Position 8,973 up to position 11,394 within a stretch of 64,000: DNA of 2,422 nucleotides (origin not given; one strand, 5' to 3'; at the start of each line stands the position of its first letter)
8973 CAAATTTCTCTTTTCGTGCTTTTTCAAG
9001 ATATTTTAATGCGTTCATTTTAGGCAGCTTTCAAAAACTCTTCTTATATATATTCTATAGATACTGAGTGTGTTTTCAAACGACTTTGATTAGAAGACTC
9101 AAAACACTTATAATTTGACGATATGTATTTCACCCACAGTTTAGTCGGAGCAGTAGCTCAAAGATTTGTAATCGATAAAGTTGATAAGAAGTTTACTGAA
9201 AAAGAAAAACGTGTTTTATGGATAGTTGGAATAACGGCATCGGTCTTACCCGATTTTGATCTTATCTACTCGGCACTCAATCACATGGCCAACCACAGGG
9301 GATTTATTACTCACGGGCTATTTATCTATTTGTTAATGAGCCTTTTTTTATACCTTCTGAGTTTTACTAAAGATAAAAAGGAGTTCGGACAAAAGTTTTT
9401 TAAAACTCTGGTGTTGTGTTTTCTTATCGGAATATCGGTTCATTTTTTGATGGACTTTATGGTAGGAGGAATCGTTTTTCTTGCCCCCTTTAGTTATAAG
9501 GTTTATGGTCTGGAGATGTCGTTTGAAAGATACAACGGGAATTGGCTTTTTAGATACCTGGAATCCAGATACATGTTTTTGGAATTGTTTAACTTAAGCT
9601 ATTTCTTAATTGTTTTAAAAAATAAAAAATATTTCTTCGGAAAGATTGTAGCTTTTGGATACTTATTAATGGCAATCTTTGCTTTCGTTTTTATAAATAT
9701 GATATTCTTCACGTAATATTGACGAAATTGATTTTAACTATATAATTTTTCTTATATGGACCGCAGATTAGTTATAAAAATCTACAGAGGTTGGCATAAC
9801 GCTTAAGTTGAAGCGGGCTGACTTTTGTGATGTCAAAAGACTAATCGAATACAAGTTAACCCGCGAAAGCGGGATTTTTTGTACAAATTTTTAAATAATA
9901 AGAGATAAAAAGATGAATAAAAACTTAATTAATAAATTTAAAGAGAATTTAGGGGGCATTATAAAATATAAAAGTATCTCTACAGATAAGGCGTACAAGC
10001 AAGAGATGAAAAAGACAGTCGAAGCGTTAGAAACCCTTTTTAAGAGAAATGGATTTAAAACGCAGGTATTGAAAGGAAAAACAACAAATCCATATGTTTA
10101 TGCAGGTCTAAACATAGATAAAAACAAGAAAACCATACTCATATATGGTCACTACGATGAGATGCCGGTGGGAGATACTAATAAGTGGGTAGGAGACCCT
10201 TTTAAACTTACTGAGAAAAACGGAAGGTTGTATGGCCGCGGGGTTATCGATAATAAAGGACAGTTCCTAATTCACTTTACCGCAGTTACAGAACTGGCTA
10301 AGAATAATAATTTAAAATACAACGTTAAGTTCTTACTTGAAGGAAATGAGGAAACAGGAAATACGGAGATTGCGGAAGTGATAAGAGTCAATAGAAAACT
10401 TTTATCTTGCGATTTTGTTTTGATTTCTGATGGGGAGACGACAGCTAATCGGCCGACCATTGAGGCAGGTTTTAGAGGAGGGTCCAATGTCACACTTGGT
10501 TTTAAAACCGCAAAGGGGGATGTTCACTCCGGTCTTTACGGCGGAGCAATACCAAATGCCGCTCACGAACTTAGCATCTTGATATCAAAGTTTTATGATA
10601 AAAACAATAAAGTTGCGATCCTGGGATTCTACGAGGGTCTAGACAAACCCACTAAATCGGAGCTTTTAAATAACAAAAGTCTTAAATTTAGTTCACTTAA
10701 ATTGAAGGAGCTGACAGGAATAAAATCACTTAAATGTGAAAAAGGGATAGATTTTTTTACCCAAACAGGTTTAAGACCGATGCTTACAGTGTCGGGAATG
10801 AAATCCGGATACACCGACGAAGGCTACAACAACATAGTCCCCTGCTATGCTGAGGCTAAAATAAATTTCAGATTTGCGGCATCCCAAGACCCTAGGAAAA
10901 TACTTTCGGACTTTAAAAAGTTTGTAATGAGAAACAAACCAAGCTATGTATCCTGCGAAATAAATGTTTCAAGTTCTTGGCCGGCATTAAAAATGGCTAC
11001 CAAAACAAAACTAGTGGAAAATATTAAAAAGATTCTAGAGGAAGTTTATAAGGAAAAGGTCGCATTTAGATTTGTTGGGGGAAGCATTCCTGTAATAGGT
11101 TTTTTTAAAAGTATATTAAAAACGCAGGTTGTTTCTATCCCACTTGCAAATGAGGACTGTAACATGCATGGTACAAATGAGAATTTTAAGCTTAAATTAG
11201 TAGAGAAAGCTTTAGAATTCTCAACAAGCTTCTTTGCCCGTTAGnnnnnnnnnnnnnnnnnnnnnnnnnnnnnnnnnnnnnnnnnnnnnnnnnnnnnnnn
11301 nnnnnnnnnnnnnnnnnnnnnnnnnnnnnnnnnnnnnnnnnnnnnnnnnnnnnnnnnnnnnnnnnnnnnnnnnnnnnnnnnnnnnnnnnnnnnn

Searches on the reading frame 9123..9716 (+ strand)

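Call 6: search_protein_families(library=ncbifam, proteins=[window:9123-9716:+])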
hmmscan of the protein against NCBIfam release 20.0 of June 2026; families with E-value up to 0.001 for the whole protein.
window:9123-9716:+ (197 aa): 0 families

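Call 21: search_protein_families(library=pfam, max_evalue=1, proteins=[window:9123-9716:+])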
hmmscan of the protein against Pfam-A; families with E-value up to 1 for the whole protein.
window:9123-9716:+ (197 aa): 3 families
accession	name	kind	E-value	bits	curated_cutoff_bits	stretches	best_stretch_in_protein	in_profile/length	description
PF04307.19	YdjM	-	8.4e-19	68.2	29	1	2-187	3-172/176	YdjM inner membrane protein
PF10066.14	DUF2304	-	0.00026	21.6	25.5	1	8-82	9-81/106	Uncharacterized conserved protein (DUF2304)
PF00882.24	Zn_dep_PLPC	-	0.089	13.2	26.8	1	40-114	33-96/167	Zinc dependent phospholipase C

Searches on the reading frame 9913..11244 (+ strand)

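Call 6: search_protein_families(library=ncbifam, proteins=[window:9913-11244:+])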
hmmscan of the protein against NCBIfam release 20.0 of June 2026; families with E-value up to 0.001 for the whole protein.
window:9913-11244:+ (443 aa): 44 families (the best 25 are shown)
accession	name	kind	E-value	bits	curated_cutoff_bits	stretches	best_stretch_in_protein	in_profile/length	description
NF006053.0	PRK08201.1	equivalog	7.8e-95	318.4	441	1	11-441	18-450/458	dipeptidase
NF006579.0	PRK09104.1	subfamily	4.6e-82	276.4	327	1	9-432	20-450/465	hypothetical protein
NF005914.0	PRK07907.1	subfamily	7.6e-77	259.1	300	1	5-434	16-443/456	hypothetical protein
NF005034.0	PRK06446.1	subfamily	8.9e-70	235.6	369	1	16-441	8-430/436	hypothetical protein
NF005478.0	PRK07079.1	subfamily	4.6e-57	194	330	1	7-441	17-451/469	hypothetical protein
TIGR01910.1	DapE-ArgE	subfamily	1.6e-31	109.9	217.6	2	22-227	10-212/373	ArgE/DapE family deacylase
NF009557.0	PRK13009.1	equivalog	1.2e-30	107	284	2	33-230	23-222/377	succinyl-diaminopimelate desuccinylase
TIGR01246.1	dapE_proteo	equivalog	3.9e-29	101.8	361.8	2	16-230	8-218/370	succinyl-diaminopimelate desuccinylase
NF006399.0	PRK08651.1-2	equivalog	7.4e-28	97.7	381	1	18-176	12-168/405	succinyl-diaminopimelate desuccinylase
NF010589.0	PRK13983.1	equivalog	1.4e-24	86.9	333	1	13-174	20-190/409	M20 family metallo-hydrolase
NF005710.0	PRK07522.1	subfamily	3.6e-23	82.4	412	2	26-234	22-223/391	acetylornithine deacetylase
NF006365.0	PRK08588.1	subfamily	2.1e-22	80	289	1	34-405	28-343/383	succinyl-diaminopimelate desuccinylase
TIGR01892.1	AcOrn-deacetyl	equivalog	3e-22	79.2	297.7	1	24-161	9-146/365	acetylornithine deacetylase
TIGR01887.1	dipeptidaselike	subfamily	2.6e-20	73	207.95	1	9-154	4-148/447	Sapep family Mn(2+)-dependent dipeptidase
NF006596.0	PRK09133.1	subfamily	1.3e-19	70.1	349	1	30-175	57-205/474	hypothetical protein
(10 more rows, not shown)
